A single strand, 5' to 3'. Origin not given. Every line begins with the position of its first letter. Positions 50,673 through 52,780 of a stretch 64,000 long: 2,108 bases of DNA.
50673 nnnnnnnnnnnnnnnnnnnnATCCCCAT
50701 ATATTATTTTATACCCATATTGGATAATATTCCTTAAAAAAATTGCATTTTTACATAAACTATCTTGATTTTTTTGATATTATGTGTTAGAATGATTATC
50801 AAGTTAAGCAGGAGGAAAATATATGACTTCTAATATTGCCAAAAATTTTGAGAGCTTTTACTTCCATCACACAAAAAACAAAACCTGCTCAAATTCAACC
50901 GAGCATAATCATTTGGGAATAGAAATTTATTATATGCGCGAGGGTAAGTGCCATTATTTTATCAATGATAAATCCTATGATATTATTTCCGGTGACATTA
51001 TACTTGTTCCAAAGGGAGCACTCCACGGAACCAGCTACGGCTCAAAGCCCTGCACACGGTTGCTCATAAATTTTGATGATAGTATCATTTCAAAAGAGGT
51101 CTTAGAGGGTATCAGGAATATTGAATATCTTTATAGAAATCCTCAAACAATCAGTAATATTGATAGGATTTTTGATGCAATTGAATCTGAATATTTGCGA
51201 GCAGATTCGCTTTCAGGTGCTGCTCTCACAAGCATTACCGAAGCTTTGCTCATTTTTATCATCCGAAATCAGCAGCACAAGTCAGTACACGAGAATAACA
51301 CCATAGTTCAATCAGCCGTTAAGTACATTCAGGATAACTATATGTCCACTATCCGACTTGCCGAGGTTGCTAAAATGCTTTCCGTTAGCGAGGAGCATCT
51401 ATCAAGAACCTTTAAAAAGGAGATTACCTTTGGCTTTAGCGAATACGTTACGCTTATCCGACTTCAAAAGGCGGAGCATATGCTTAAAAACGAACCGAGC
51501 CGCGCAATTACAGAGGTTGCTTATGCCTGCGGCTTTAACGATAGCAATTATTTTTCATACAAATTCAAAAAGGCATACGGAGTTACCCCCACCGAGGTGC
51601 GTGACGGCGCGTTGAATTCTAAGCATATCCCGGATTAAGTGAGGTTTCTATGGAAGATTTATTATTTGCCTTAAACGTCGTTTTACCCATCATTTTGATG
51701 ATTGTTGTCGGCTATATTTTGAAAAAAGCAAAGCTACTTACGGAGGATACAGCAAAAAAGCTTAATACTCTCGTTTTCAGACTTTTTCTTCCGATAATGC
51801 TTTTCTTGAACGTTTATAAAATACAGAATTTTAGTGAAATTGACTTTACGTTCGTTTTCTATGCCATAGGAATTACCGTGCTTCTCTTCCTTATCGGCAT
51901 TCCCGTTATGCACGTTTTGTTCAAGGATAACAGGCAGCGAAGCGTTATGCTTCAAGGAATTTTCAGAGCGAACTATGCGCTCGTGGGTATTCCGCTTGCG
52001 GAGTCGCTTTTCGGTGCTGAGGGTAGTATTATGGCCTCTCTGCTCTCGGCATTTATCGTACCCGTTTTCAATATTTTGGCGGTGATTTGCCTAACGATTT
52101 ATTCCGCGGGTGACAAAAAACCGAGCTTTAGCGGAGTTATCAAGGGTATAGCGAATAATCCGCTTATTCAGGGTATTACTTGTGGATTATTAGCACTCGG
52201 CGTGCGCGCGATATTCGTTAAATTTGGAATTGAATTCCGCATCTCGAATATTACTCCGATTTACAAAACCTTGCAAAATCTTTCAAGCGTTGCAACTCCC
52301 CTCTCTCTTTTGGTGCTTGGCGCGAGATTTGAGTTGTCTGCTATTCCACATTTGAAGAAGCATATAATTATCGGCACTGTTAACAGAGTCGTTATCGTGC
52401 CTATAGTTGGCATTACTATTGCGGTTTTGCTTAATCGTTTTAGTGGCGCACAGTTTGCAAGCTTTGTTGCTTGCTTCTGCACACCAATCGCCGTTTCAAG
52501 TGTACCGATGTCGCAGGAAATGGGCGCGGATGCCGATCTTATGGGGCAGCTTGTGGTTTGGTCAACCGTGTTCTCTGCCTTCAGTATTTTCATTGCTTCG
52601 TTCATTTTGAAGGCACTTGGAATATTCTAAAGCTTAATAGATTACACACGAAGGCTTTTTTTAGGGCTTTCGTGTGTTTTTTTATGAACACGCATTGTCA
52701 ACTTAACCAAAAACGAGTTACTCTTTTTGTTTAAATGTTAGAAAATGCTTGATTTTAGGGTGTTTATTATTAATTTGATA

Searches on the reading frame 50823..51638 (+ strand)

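Call 8: search_protein_families(library=pfam, proteins=[window:50823-51638:+], max_evalue=0.001)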
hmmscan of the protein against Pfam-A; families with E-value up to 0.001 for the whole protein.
window:50823-51638:+ (271 aa): 5 families
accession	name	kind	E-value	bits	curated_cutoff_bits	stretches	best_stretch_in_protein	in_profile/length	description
PF12833.13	HTH_18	-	3.6e-22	78.9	33.6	1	183-261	2-79/80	Helix-turn-helix domain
PF00165.29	HTH_AraC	-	1.6e-18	66.8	26.6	2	228-260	10-41/42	Bacterial regulatory helix-turn-helix proteins, AraC family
PF02311.25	AraC_binding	-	6.9e-10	39.2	21.1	1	26-128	17-124/135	AraC-like ligand binding domain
PF07883.17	Cupin_2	-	4.2e-06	26.8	27.2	1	25-77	11-64/70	Cupin domain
PF22200.2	ExsA_N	-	0.00013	22.8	27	0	35-91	3-60/136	ExsA N-terminal regulatory domain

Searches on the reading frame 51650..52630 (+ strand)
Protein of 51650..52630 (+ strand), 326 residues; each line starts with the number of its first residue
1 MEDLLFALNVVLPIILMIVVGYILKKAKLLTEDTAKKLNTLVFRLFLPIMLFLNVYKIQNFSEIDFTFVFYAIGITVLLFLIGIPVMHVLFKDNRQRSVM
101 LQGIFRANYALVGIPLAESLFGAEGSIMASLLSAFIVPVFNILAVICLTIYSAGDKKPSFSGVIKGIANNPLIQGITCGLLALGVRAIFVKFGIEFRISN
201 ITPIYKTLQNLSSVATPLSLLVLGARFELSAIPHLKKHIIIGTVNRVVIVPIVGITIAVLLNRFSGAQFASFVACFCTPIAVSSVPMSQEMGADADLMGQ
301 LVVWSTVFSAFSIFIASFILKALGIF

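Call 72: search_protein_families(library=pfam, proteins=[window:51650-52630:+], max_evalue=0.00001)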
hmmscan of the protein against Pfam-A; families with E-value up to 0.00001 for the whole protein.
window:51650-52630:+ (326 aa): 1 family
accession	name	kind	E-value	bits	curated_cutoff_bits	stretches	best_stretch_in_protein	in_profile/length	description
PF03547.23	Mem_trans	-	3.1e-24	85.6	25.7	2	9-152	4-149/343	Membrane transport protein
